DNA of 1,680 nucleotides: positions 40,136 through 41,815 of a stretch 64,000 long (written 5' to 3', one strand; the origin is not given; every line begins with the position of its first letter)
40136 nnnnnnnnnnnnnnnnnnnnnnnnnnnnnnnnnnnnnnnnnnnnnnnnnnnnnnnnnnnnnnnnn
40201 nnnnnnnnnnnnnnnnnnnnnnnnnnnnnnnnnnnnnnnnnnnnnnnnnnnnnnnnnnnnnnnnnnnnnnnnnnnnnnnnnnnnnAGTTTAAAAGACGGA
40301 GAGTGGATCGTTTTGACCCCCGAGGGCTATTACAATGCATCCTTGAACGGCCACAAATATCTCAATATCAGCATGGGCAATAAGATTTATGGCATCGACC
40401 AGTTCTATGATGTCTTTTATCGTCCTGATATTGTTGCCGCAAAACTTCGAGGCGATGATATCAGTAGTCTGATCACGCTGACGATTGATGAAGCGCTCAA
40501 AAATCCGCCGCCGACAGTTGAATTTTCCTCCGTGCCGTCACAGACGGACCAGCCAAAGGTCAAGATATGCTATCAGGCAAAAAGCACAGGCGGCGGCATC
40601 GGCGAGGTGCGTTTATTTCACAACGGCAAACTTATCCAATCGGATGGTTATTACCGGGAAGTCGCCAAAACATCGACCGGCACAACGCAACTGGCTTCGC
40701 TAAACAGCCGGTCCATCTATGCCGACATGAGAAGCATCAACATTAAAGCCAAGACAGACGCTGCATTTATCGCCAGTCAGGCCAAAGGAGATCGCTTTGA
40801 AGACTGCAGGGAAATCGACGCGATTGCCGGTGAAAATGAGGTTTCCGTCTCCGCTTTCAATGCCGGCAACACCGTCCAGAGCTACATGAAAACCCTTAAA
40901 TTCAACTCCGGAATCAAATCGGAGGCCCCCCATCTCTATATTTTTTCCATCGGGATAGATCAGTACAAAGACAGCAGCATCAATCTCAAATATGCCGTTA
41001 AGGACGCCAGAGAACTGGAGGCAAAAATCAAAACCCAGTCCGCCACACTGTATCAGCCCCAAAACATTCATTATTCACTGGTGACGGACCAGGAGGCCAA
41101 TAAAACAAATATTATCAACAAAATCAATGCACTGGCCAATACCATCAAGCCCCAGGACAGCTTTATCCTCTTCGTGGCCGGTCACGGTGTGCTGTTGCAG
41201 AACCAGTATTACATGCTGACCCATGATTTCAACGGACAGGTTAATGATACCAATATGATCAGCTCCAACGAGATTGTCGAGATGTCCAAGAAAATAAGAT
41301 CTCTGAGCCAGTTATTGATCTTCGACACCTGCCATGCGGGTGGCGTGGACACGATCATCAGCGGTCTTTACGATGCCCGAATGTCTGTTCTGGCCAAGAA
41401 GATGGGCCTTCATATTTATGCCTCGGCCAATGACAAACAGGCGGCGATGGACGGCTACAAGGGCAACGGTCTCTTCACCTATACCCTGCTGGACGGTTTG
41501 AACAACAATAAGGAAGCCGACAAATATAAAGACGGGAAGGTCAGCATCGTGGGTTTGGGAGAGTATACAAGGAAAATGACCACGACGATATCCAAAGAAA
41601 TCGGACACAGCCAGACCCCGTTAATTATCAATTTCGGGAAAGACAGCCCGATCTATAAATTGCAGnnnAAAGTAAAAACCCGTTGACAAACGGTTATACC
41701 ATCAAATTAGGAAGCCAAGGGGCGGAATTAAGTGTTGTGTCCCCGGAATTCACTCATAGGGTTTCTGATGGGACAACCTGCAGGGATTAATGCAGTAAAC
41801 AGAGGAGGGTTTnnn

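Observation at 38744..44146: Tandem exported WD40-propeller/caspase (C14) fusion proteins, with no NTPase or gasdermin partner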

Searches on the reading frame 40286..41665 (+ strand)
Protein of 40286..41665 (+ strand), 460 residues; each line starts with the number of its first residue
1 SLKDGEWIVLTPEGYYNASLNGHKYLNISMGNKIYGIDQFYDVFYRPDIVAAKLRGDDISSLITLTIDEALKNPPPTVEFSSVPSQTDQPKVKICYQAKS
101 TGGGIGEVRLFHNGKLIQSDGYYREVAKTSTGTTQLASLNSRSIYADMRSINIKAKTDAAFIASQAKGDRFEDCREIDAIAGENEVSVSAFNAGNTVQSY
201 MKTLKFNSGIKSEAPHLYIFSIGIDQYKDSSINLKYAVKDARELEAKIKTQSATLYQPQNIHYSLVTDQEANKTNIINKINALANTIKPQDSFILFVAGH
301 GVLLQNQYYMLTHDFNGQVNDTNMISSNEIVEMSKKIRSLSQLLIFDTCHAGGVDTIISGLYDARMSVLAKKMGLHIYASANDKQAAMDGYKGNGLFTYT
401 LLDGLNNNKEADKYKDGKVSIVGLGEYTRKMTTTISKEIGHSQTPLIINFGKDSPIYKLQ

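Call 6: search_protein_families(library=pfam, proteins=[window:40286-41665:+], max_evalue=1)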
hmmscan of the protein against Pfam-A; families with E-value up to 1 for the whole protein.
window:40286-41665:+ (460 aa): 3 families
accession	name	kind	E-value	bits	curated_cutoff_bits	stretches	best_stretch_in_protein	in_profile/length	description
PF00656.27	Peptidase_C14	-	2.1e-16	60.7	21.4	1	222-445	7-221/233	Caspase domain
PF10332.14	DUF2418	-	0.034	15.1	22.3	1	295-337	39-81/96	Protein of unknown function (DUF2418)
PF12770.12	CHAT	-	0.047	13.6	24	1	238-352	100-201/289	CHAT domain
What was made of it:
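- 40949..41665 (+): P1 caspase-fold (C14) protease domain. His814 is codon 41183-41185 and Cys863 is codon 41330-41332. An Asp sits at Cys-2 (the DTC motif). Pfam PF00656 2e-16 (call 6).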
